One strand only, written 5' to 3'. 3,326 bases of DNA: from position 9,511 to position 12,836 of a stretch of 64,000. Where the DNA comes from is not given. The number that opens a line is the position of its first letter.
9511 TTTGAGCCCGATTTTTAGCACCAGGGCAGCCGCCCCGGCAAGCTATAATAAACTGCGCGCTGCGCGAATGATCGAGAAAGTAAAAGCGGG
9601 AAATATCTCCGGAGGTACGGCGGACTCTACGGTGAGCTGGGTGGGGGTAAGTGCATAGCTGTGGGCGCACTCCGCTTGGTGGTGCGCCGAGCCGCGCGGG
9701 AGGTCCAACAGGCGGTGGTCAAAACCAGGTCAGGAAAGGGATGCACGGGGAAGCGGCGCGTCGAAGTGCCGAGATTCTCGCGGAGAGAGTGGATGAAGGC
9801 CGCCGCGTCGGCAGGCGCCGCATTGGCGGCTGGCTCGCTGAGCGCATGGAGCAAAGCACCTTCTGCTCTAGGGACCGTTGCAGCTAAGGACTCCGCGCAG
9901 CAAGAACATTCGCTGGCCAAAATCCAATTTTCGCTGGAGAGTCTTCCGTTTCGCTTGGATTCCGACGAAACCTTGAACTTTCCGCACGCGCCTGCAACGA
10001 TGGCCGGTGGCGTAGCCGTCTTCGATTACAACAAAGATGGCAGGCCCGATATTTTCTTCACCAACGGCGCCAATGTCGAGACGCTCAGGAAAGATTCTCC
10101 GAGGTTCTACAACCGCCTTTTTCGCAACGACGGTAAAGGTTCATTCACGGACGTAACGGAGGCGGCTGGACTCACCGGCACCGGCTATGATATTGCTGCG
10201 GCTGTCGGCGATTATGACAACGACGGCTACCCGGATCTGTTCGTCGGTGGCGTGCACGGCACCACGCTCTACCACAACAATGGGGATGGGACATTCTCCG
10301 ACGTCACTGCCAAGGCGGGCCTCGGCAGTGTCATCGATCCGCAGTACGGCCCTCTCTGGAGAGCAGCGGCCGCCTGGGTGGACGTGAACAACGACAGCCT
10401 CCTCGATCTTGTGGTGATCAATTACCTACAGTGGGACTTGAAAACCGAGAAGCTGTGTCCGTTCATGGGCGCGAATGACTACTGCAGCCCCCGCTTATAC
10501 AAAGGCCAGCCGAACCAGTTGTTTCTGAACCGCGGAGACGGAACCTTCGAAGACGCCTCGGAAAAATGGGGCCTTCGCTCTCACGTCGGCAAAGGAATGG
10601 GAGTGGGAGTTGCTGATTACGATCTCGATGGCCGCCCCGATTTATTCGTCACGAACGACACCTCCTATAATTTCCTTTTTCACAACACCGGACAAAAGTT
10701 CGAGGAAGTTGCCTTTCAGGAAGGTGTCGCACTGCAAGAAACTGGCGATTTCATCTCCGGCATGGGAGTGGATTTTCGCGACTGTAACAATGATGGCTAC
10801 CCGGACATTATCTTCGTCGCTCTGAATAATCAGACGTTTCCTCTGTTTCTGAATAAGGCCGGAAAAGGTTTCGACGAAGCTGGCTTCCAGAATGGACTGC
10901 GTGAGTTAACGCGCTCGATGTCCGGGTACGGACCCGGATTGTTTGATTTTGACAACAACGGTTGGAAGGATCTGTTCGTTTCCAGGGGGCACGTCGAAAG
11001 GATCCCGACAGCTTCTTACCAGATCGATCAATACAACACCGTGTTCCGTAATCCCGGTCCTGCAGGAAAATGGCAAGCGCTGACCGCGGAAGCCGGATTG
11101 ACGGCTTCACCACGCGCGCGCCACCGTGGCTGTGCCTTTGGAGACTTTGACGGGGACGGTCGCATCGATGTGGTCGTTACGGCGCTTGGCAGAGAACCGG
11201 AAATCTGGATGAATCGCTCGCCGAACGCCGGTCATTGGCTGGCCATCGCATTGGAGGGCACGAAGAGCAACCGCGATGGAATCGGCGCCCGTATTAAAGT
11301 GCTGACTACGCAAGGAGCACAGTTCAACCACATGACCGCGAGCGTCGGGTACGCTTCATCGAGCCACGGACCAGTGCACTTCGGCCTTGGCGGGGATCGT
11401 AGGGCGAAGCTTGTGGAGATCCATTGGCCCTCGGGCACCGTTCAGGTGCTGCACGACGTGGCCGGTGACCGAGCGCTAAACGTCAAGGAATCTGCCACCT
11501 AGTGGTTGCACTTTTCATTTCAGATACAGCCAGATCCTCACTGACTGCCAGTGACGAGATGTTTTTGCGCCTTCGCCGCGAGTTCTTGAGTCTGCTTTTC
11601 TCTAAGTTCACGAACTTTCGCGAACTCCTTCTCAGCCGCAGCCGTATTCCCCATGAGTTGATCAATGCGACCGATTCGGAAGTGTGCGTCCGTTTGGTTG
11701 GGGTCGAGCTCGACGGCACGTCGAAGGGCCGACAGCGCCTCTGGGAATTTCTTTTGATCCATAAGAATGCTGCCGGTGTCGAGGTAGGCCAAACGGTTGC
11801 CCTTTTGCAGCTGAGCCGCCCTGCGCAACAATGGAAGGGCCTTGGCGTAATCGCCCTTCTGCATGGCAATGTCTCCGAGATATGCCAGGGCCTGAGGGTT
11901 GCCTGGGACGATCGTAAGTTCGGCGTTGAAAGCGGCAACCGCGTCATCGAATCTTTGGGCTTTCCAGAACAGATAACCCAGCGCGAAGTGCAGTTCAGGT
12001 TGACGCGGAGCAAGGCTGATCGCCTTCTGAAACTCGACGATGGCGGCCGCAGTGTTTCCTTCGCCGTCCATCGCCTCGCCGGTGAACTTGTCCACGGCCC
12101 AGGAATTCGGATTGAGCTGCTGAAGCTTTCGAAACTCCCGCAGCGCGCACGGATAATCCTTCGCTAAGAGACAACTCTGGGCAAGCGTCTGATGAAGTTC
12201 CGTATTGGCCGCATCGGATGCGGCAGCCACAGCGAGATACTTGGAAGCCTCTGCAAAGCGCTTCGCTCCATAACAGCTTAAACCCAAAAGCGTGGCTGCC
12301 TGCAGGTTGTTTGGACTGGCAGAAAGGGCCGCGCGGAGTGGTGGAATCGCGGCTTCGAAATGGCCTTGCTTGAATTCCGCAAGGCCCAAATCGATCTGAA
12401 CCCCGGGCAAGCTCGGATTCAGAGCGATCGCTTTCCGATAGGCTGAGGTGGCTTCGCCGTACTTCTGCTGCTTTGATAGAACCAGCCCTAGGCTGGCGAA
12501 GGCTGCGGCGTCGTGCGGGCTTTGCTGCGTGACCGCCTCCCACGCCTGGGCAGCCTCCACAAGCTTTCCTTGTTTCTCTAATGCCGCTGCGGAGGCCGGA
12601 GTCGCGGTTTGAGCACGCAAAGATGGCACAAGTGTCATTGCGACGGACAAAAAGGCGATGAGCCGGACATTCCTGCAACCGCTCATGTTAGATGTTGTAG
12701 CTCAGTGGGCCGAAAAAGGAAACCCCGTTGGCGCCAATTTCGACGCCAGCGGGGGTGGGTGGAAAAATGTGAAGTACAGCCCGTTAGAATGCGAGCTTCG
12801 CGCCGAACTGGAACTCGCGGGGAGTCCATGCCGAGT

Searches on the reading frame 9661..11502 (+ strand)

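Call 6: search_protein_families(library=pfam, proteins=[window:9661-11502:+])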
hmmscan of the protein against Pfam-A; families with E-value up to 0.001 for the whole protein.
window:9661-11502:+ (613 aa): 3 families
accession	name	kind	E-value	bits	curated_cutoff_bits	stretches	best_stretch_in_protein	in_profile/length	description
PF13517.12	FG-GAP_3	-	4.9e-53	178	26.9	6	122-195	1-61/61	FG-GAP-like repeat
PF07593.17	UnbV_ASPIC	-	6.3e-18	64.9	23.4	1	540-606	1-67/68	ASPIC and UnbV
PF01839.29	FG-GAP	-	5.6e-16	58.5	22.1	1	179-196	4-21/37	FG-GAP repeat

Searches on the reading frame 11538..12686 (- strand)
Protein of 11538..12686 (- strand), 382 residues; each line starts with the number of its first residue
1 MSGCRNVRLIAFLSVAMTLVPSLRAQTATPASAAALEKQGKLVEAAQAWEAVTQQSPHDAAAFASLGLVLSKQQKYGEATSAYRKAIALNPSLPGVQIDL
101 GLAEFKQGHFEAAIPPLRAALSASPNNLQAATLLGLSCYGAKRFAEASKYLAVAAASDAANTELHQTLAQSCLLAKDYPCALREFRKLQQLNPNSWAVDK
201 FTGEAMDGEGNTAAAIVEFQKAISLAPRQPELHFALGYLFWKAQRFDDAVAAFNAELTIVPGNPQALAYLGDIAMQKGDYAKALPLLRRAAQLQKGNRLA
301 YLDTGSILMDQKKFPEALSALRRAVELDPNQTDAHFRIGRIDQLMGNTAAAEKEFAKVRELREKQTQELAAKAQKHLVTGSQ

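Call 6: search_protein_families(library=pfam, proteins=[window:11538-12686:-])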
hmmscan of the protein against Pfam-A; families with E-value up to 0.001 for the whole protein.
window:11538-12686:- (382 aa): 21 families
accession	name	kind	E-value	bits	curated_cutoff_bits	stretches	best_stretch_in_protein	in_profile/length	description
PF07719.23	TPR_2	-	9e-43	141.3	27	3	264-297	1-34/34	Tetratricopeptide repeat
PF13432.12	TPR_16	-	4.7e-37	126.4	32.7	6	234-295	1-62/65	Tetratricopeptide repeat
PF13414.12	TPR_11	-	7.9e-34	115.5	26.8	3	305-339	1-35/42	TPR repeat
PF00515.34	TPR_1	-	3.4e-30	103.1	27.8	2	60-92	1-33/34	Tetratricopeptide repeat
PF13428.12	TPR_14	-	1.3e-28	97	23.5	1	300-340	3-43/44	Tetratricopeptide repeat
PF14559.12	TPR_19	-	4.2e-28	97.9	25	5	308-371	1-64/68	Tetratricopeptide repeat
PF13181.12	TPR_8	-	9.1e-24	82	25.7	0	62-92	3-33/34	Tetratricopeptide repeat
PF23914.1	TPR_CcmH_CycH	-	3.6e-17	63.1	42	1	53-151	43-144/158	Cytochrome c-type biogenesis protein H TPR domain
PF13424.12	TPR_12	-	5.1e-16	59.1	30.1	1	267-328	4-75/77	Tetratricopeptide repeat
PF13431.12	TPR_17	-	8.6e-15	54.1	24.4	0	219-248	2-31/34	Tetratricopeptide repeat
PF13371.12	TPR_9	-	9.3e-15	54.9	35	1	71-132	6-67/73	Tetratricopeptide repeat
PF12895.13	ANAPC3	-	1.2e-12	48.4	27.2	1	251-323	8-81/82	Anaphase-promoting complex, cyclosome, subunit 3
PF25063.1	ARM_TT21_C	-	4.6e-12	46.7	35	0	269-329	100-160/209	Tetratricopeptide repeat protein 21 C-terminal ARM domain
PF13176.12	TPR_7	-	3e-11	42.9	27.9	0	266-297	1-34/36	Tetratricopeptide repeat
PF24575.1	TPR_Slam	-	3.5e-11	43.9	35.2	1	67-113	54-100/104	Surface lipoprotein assembly modifier, N-terminal TPR repeats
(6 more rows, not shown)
